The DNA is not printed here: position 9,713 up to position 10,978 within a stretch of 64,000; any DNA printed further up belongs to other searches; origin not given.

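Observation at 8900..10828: Tandem paralogous BNR/Asp-box beta-propeller proteins inside a biosynthetic sugar operon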

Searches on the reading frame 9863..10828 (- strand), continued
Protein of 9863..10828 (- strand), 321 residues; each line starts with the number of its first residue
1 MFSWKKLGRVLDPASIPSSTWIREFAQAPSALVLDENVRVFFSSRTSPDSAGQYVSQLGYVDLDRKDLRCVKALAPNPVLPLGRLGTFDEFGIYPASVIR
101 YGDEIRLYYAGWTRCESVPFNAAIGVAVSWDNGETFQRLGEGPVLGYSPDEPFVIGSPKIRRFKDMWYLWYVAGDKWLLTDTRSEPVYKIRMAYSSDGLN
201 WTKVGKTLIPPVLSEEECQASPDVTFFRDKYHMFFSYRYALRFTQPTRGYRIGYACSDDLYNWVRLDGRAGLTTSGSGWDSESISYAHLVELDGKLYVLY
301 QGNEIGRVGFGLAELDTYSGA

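Call 89: find_encoding_contigs(protein=P0091, flank=10000, max_places=1)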
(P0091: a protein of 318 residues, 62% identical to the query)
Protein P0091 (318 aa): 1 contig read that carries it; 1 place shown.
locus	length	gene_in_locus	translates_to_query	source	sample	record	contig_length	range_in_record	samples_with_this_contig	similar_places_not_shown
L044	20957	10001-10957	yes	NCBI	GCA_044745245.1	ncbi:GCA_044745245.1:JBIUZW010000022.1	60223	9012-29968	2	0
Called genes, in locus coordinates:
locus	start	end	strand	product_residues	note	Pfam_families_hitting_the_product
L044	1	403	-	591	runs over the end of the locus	-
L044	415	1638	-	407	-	PF08421:Methyltransf_13, PF13489:Methyltransf_23, PF08241:Methyltransf_11 (weak), PF08242:Methyltransf_12 (weak), PF08484:Methyltransf_14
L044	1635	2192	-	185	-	PF00908:dTDP_sugar_isom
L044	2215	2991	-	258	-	PF00483:NTP_transferase, PF12804:NTP_transf_3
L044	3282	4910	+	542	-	PF00534:Glycos_transf_1 (faint)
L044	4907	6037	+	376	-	PF01053:Cys_Met_Meta_PP (weak), PF00155:Aminotran_1_2, PF01041:DegT_DnrJ_EryC1, PF01212:Beta_elim_lyase (faint)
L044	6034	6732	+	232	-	PF08889:WbqC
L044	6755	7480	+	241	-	PF13489:Methyltransf_23, PF08241:Methyltransf_11, PF08242:Methyltransf_12, PF13649:Methyltransf_25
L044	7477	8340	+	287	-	PF01370:Epimerase, PF04321:RmlD_sub_bind (weak), PF13460:NAD_binding_10, PF16363:GDP_Man_Dehyd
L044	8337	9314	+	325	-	PF02655:ATP-grasp_3 (faint), PF15632:ATPgrasp_Ter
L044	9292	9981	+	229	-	PF00149:Metallophos, PF12850:Metallophos_2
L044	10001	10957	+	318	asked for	PF00251:Glyco_hydro_32N (faint)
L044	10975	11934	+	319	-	PF00251:Glyco_hydro_32N (faint)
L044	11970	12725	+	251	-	PF05401:NodS (weak), PF13489:Methyltransf_23, PF13649:Methyltransf_25, PF08241:Methyltransf_11, PF08242:Methyltransf_12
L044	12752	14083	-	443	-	PF08241:Methyltransf_11 (faint), PF00535:Glycos_transf_2, PF13641:Glyco_tranf_2_3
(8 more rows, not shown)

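Call 90: find_encoding_contigs(protein=P0053, flank=10000, max_places=1)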
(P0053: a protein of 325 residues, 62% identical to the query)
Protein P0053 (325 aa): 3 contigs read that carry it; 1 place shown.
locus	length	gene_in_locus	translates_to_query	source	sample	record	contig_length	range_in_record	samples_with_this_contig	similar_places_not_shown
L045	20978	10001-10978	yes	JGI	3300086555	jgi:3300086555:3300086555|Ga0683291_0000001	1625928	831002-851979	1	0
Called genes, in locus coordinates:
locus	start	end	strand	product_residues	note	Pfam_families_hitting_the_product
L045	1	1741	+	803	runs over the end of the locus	-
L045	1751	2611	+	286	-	PF01061:ABC2_membrane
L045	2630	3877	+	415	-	PF00005:ABC_tran, PF14524:Wzt_C (weak)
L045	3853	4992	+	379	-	PF05050:Methyltransf_21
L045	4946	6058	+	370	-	PF01041:DegT_DnrJ_EryC1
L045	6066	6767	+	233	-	PF08889:WbqC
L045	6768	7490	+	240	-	PF13489:Methyltransf_23, PF13847:Methyltransf_31 (weak), PF08241:Methyltransf_11, PF08242:Methyltransf_12, PF13649:Methyltransf_25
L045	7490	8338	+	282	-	PF01370:Epimerase, PF04321:RmlD_sub_bind, PF07993:NAD_binding_4 (faint), PF16363:GDP_Man_Dehyd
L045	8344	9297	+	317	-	PF15632:ATPgrasp_Ter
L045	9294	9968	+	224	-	PF00149:Metallophos, PF12850:Metallophos_2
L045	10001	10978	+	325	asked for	PF00251:Glyco_hydro_32N (faint)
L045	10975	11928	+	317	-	PF00251:Glyco_hydro_32N (faint)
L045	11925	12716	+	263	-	PF13489:Methyltransf_23, PF05401:NodS (weak), PF08241:Methyltransf_11, PF08242:Methyltransf_12, PF13649:Methyltransf_25 (weak)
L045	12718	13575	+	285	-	PF00535:Glycos_transf_2, PF13641:Glyco_tranf_2_3 (weak)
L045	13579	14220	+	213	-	PF00132:Hexapep, PF14602:Hexapep_2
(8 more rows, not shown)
